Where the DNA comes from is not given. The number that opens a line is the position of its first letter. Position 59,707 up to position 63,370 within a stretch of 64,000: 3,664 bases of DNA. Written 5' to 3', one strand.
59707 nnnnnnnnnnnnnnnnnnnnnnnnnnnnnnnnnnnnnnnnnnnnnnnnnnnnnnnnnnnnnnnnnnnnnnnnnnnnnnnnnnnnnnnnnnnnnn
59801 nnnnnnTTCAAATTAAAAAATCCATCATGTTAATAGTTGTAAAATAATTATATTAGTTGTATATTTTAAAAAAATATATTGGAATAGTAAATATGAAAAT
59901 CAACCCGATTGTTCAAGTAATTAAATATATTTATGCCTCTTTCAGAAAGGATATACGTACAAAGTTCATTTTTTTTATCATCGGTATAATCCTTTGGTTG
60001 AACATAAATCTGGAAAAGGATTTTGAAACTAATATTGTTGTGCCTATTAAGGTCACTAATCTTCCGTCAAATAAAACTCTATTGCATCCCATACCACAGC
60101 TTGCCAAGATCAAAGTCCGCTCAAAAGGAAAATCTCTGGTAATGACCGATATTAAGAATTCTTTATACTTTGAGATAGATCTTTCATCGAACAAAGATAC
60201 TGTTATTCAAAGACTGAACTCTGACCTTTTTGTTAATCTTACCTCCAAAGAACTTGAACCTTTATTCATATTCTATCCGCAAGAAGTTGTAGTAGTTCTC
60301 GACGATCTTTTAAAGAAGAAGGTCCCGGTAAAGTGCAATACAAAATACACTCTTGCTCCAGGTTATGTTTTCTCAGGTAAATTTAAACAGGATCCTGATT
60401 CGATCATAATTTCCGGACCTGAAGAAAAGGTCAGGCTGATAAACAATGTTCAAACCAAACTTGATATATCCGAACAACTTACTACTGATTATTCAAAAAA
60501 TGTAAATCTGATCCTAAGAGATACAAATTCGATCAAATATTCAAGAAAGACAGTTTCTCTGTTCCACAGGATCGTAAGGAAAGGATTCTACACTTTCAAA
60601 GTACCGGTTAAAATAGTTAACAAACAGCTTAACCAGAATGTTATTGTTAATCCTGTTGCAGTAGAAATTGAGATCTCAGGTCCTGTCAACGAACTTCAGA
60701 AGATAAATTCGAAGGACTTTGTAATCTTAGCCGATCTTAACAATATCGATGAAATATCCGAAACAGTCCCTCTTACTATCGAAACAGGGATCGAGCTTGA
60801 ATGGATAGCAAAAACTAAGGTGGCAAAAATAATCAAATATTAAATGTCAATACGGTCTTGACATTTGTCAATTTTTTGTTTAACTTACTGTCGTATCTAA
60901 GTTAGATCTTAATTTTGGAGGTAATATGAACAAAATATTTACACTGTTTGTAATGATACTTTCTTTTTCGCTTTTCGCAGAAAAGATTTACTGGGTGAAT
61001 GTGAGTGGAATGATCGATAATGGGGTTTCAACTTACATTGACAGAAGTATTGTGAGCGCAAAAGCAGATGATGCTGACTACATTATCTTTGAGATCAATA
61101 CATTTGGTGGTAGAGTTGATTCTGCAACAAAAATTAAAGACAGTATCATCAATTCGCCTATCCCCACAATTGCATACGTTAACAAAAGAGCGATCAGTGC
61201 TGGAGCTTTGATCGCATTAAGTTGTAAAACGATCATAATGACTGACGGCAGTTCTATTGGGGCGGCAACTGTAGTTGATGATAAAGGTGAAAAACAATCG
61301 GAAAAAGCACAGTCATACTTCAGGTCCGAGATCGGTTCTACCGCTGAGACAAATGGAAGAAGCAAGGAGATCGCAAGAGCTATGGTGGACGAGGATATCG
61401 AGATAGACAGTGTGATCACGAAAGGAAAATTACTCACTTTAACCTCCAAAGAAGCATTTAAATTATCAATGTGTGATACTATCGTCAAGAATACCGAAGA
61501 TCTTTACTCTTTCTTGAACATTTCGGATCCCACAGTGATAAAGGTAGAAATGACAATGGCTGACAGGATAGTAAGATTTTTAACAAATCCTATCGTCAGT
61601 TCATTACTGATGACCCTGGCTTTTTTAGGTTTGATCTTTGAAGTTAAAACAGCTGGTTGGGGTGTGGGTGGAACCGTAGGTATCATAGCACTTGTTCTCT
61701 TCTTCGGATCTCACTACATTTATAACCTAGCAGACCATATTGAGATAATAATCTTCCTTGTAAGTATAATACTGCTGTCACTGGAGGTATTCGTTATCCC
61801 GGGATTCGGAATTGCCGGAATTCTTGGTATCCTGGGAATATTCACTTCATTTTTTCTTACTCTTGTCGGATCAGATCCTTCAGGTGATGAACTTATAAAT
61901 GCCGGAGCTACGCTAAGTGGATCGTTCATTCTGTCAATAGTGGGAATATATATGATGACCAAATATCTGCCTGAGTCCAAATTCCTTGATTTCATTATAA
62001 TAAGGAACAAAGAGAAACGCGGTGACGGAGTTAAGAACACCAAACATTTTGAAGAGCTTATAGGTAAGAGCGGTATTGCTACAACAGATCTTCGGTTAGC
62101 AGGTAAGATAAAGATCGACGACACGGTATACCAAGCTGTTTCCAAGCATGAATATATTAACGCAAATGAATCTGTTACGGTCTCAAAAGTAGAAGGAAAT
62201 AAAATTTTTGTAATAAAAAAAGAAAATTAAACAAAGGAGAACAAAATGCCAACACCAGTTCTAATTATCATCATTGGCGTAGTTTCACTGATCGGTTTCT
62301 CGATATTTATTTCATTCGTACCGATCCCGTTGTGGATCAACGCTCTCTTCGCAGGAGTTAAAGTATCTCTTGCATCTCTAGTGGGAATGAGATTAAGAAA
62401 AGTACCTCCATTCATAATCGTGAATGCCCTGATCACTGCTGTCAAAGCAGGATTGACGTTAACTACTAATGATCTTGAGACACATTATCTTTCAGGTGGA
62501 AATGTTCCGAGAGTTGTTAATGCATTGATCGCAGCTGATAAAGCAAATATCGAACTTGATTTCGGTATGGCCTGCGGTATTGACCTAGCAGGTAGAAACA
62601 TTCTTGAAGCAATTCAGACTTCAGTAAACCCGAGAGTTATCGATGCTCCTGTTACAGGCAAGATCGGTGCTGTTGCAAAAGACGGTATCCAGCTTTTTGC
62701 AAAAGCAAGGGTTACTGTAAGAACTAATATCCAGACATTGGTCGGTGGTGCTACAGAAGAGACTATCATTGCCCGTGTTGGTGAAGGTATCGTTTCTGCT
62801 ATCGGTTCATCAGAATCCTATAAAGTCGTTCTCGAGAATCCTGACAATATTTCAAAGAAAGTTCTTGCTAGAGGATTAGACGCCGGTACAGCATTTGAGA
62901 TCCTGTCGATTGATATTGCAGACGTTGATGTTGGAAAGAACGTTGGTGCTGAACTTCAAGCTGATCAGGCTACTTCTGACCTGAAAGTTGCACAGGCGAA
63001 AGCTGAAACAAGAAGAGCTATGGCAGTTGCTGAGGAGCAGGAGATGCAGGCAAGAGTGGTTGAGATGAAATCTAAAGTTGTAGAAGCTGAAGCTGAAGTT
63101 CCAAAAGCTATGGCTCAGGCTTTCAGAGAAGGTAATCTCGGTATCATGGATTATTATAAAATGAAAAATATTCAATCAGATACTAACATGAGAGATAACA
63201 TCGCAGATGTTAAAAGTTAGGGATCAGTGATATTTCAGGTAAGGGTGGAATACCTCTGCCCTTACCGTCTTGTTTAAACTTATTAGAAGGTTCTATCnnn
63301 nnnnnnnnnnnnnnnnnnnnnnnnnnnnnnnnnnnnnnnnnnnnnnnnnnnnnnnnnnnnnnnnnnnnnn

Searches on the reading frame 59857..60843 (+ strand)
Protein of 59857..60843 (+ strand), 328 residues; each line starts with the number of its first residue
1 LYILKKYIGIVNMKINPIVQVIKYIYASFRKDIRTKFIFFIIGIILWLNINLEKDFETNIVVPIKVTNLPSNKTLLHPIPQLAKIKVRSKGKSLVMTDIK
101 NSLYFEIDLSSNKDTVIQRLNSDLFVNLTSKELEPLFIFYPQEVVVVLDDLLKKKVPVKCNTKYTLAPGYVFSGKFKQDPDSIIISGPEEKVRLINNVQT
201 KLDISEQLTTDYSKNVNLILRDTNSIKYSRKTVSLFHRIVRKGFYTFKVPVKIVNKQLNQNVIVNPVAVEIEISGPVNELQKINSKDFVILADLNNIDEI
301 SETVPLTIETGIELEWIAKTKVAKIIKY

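Call 34: search_protein_families(library=pfam, proteins=[window:59857-60843:+], max_evalue=0.00001)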
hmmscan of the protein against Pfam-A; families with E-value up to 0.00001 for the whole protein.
window:59857-60843:+ (328 aa): 1 family
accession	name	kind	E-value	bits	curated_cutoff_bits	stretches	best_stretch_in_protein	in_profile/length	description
PF07949.17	YbbR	-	1.1e-12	48.5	22.3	1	156-224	1-69/81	YbbR-like protein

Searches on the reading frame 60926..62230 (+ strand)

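Call 34: search_protein_families(library=pfam, proteins=[window:60926-62230:+], max_evalue=0.00001)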
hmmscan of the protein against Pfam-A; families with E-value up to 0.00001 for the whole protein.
window:60926-62230:+ (434 aa): 3 families
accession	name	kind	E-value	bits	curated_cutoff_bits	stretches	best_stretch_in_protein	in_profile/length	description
PF25145.1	NfeD1b_N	-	4e-58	196.6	40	1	20-205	1-187/189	NfeD1b, N-terminal domain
PF24961.1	NfeD_membrane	-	4.4e-24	85.2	26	1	224-346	2-119/119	NfeD integral membrane domain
PF01957.25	NfeD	-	3e-14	53.4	29.1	1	376-429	2-55/57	NfeD-like C-terminal, partner-binding domain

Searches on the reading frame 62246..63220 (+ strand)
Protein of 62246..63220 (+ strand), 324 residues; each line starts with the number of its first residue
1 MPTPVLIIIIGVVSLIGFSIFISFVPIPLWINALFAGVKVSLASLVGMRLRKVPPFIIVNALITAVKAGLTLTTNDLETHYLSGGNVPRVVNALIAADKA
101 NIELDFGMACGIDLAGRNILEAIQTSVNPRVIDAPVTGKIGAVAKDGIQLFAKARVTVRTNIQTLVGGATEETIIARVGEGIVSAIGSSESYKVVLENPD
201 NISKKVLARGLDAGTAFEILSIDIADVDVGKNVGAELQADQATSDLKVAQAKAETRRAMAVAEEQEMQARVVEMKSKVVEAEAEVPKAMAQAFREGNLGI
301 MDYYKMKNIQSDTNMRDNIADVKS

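Call 34: search_protein_families(library=pfam, proteins=[window:62246-63220:+], max_evalue=0.00001)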
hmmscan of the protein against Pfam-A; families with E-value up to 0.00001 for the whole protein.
window:62246-63220:+ (324 aa): 1 family
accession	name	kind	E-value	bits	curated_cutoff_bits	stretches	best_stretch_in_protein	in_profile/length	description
PF12127.13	FloA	-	1e-156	521.3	34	1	8-321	2-312/314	Flotillin-like protein FloA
